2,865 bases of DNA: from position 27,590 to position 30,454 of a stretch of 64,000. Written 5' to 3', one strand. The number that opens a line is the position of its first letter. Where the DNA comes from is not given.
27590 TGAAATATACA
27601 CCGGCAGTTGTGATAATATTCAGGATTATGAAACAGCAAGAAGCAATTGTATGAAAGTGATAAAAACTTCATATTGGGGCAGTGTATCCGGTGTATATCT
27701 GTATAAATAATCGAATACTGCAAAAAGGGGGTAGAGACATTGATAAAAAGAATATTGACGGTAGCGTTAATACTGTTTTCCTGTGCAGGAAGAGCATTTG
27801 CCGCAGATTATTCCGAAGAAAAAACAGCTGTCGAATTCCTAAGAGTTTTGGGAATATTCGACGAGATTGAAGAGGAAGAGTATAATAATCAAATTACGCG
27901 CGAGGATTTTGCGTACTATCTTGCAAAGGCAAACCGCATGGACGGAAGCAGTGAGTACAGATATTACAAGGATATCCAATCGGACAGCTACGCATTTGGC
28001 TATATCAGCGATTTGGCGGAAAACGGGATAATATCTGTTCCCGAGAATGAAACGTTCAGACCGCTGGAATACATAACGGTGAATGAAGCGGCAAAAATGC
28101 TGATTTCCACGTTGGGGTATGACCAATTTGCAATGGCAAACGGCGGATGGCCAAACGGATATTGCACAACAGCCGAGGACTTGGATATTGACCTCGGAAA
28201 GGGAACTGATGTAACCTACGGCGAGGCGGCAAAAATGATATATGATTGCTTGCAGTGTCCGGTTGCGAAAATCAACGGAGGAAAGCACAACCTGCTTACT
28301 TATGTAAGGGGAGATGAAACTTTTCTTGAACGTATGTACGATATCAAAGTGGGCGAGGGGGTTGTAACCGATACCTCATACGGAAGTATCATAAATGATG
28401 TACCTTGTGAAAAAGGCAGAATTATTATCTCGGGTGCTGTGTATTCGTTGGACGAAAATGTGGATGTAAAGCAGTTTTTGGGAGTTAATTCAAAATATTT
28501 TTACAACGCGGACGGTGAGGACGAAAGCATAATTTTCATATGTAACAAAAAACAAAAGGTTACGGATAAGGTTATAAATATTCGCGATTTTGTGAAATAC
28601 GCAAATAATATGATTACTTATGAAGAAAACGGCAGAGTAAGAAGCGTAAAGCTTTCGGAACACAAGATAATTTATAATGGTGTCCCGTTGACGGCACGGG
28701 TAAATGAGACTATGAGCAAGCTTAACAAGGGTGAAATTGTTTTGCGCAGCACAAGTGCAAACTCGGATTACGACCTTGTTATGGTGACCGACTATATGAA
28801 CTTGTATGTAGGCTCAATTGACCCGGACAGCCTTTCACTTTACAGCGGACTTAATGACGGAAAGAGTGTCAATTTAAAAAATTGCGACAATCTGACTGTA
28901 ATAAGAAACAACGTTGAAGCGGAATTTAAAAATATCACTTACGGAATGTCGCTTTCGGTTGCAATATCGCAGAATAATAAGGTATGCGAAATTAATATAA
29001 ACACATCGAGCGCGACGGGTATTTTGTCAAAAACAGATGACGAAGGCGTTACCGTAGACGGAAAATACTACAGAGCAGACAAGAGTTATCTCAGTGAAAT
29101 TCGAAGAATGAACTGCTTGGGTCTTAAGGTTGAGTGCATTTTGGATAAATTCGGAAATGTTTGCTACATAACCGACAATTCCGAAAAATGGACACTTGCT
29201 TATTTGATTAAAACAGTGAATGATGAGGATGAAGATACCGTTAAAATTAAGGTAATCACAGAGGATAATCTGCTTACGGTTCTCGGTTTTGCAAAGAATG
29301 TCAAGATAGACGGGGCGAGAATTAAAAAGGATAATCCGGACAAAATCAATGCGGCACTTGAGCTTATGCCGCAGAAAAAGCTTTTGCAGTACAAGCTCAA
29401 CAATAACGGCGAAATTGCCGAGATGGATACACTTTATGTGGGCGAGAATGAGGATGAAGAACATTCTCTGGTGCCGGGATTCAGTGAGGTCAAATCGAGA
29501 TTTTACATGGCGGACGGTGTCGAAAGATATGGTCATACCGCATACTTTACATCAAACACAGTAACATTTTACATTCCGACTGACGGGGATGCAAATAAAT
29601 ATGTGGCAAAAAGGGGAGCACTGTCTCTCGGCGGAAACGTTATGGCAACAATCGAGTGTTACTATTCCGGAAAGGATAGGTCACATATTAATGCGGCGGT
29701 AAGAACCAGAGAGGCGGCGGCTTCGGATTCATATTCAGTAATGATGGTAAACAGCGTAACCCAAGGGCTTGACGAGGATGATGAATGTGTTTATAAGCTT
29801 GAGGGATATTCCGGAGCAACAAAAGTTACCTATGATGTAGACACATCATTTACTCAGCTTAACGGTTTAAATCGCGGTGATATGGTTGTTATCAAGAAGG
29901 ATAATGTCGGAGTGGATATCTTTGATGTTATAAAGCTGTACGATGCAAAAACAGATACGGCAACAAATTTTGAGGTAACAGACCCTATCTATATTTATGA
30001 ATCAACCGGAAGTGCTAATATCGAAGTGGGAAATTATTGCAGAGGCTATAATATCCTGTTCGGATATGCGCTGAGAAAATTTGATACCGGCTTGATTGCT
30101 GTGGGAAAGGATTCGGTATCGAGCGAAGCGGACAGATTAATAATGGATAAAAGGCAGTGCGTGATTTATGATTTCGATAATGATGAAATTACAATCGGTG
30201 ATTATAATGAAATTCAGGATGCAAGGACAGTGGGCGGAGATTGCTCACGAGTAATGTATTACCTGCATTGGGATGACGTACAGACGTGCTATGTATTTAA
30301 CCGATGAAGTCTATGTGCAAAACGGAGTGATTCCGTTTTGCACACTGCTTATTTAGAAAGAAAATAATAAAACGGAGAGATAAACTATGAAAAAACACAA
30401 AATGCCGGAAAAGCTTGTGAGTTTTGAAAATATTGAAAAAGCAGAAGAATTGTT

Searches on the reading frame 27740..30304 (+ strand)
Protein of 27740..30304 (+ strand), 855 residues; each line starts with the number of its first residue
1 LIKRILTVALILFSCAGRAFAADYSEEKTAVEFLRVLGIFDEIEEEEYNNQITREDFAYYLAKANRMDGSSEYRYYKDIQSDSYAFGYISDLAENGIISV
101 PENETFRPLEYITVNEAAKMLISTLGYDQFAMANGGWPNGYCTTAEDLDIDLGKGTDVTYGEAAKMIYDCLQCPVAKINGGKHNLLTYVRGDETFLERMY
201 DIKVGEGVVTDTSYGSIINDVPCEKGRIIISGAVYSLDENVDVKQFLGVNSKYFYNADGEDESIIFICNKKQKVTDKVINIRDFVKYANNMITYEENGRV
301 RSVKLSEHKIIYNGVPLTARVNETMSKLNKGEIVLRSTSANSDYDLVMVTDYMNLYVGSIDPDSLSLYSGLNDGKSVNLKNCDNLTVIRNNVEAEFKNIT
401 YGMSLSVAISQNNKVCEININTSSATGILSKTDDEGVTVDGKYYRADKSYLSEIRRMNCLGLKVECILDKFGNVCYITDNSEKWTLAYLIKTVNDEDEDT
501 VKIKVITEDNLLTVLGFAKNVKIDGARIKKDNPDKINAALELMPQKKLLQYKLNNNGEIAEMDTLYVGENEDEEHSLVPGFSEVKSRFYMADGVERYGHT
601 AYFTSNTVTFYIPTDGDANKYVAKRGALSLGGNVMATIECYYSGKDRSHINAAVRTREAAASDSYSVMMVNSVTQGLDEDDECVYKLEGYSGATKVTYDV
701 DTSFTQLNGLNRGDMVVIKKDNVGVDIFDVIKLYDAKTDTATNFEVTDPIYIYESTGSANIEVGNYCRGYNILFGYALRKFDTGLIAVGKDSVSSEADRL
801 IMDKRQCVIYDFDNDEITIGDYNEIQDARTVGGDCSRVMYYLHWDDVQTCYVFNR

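Call 17: search_protein_families(library=pfam, proteins=[window:27740-30304:+], max_evalue=0.01)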
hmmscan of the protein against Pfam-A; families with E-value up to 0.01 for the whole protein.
window:27740-30304:+ (855 aa): 1 family
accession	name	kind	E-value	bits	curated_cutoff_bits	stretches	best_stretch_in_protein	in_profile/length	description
PF00395.25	SLH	-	7.7e-08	32.6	20.8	1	76-113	2-39/44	S-layer homology domain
